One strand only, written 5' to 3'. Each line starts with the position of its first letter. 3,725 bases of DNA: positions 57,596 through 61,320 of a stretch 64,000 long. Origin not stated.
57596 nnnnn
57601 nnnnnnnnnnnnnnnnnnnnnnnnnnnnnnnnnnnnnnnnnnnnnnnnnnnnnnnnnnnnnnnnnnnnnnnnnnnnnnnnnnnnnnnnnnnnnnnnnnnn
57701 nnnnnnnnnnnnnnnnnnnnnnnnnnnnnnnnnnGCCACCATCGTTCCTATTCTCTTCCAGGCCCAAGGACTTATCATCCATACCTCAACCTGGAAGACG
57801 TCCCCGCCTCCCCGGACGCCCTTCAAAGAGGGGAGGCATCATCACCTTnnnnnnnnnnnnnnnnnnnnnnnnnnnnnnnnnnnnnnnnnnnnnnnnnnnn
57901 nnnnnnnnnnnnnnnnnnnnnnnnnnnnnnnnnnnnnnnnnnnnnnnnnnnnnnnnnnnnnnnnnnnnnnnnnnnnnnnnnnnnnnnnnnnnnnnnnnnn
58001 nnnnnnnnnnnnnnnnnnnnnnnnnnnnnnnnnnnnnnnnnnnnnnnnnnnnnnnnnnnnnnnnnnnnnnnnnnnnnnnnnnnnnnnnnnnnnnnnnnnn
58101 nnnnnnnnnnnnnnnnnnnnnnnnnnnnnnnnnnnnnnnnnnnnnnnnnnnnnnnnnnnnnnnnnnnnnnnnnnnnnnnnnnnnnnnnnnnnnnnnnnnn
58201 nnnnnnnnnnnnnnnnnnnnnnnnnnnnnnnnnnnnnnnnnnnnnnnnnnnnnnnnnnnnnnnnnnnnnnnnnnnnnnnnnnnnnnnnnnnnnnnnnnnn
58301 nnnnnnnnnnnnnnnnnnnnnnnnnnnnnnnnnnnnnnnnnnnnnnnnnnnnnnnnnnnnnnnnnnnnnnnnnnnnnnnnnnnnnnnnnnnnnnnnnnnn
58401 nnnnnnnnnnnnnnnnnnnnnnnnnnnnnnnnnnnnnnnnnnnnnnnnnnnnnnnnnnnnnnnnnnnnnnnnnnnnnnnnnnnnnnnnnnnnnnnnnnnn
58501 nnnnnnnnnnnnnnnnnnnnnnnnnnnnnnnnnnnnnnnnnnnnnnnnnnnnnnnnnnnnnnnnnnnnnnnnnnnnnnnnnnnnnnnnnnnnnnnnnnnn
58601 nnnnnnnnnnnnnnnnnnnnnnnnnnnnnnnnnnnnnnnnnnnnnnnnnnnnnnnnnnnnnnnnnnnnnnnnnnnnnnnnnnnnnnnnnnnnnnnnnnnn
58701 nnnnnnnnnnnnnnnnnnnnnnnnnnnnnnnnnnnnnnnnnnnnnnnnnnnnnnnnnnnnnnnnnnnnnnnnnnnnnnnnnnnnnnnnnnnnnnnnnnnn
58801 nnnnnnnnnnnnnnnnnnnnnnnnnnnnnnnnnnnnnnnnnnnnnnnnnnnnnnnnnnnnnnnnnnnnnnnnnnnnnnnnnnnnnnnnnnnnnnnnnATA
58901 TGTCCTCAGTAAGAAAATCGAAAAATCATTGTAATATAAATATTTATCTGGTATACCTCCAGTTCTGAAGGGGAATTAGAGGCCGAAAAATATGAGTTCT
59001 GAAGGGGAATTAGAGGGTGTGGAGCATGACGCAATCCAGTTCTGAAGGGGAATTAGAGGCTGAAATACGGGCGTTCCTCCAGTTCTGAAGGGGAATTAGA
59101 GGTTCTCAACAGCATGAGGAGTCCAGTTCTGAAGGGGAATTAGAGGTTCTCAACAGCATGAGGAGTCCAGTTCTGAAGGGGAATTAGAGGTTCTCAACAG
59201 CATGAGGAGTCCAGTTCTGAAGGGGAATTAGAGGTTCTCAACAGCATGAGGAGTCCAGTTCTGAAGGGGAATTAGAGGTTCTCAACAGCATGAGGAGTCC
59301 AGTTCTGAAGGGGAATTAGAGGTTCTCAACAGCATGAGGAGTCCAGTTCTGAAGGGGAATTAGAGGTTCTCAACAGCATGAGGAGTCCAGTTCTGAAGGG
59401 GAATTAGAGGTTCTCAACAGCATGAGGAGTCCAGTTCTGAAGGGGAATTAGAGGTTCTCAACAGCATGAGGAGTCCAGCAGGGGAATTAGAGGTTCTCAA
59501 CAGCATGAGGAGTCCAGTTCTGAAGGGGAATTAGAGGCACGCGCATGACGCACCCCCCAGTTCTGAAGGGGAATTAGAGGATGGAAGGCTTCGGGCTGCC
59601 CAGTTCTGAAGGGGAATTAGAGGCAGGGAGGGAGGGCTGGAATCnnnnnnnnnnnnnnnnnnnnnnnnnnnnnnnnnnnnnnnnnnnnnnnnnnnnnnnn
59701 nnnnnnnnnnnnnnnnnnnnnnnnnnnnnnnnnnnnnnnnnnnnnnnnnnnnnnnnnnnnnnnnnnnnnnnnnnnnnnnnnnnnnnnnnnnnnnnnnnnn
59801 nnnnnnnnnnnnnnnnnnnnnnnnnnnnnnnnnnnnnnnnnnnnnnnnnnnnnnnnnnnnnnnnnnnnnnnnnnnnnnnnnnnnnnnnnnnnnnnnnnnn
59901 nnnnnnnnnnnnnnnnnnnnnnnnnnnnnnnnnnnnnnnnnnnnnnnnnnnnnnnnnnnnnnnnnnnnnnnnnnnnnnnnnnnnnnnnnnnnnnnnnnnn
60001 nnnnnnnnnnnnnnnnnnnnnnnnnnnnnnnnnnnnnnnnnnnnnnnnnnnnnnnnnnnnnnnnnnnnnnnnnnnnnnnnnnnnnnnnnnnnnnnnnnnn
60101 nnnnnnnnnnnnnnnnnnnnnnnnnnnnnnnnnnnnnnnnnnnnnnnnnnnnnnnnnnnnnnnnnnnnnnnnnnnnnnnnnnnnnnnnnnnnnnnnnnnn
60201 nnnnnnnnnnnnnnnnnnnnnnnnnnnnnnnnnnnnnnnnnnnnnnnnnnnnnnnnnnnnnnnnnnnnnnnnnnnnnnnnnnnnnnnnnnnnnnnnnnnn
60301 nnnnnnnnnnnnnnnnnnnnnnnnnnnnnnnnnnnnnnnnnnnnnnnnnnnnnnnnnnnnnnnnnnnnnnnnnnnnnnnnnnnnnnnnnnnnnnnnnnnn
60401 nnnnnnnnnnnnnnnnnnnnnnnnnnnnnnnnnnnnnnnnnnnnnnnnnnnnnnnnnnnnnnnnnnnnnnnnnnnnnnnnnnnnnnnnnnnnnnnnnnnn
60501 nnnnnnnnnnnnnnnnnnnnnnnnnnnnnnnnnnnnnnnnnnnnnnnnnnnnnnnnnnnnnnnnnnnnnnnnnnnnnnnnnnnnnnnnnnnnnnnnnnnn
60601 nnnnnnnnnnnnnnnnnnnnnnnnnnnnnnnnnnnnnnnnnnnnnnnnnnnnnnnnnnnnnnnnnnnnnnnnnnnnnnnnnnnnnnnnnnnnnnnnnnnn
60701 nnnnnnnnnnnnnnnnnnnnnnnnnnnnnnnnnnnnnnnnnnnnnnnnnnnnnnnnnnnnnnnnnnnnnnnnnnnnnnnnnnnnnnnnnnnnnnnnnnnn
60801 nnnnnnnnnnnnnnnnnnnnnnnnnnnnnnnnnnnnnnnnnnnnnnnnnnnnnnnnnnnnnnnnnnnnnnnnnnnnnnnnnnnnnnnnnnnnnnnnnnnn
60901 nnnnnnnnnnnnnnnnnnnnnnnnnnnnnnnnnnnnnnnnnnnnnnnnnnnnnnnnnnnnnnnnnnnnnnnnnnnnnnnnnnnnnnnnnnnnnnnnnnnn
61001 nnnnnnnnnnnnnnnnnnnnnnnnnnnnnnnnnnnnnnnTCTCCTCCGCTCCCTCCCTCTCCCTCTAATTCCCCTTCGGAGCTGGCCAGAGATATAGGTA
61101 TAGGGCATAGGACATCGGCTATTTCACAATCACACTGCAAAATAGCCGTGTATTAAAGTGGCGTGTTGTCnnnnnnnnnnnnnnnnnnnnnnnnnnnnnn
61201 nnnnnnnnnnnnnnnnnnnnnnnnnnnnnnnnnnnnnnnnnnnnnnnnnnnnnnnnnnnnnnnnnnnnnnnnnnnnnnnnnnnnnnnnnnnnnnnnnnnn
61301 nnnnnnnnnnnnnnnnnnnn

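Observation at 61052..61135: Orphan reverse-complement copy of the CRISPR repeat with only G-U-compatible changes, followed by a hairpin, 1.4 kb from the array beyond hisA-hisH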

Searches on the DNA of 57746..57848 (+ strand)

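Call 79: build_rna_model(alignment_id=A2)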
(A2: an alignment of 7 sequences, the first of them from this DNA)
Model R1 built from alignment A2 (7 sequences, 110 columns); structure: RNAalifold consensus.
model positions 103; base pairs 22; branch points 1; effective number of sequences 1.45; information 0.59 bits per position. Calibrated on 0.2 Mb of random sequence (short: E-values are rough).
structure used (alignment columns):
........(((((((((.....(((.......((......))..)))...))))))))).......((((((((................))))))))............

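Call 80: search_with_rna_model(model_id=R1, sources=[window, L013, L014, L015, L016, L008, L009, L010], max_evalue=10)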
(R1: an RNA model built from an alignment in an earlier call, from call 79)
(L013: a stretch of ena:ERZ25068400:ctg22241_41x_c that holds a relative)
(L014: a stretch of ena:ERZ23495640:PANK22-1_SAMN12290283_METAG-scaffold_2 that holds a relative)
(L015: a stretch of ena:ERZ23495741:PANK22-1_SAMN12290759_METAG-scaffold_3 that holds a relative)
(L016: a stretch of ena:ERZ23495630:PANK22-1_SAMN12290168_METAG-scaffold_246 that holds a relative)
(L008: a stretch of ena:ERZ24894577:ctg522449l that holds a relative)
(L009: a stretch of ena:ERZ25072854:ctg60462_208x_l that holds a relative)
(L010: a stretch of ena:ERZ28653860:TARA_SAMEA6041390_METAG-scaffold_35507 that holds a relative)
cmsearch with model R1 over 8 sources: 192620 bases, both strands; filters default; matches with E-value up to 10: 13.
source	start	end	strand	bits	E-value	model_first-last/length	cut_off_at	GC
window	57746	57848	+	117.7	2.4e-37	1-103/103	no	0.56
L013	8225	8339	+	83.4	1e-25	1-103/103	no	0.61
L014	7804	7918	+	83.4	1e-25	1-103/103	no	0.61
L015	7018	7132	+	83.4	1e-25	1-103/103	no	0.61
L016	8248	8362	+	83.4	1e-25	1-103/103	no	0.61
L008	10980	11054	-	11.9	0.18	1-103/103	no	0.69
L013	8233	8277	-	11.3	0.3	9-53/103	no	0.56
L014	7812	7856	-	11.3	0.3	9-53/103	no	0.56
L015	7026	7070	-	11.3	0.3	9-53/103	no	0.56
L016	8256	8300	-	11.3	0.3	9-53/103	no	0.56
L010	2511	2607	+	8.7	2.2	1-103/103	no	0.63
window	59523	59578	-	8.3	3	1-103/103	no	0.55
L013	11012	11044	-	7.2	7.2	13-49/103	no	0.67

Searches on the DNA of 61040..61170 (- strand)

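Call 72: search_dna_similar(query=window:61040-61170:-, collection=phages, mode=distant, max_evalue=1)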
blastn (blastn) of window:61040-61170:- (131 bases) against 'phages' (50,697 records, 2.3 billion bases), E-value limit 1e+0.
No match.
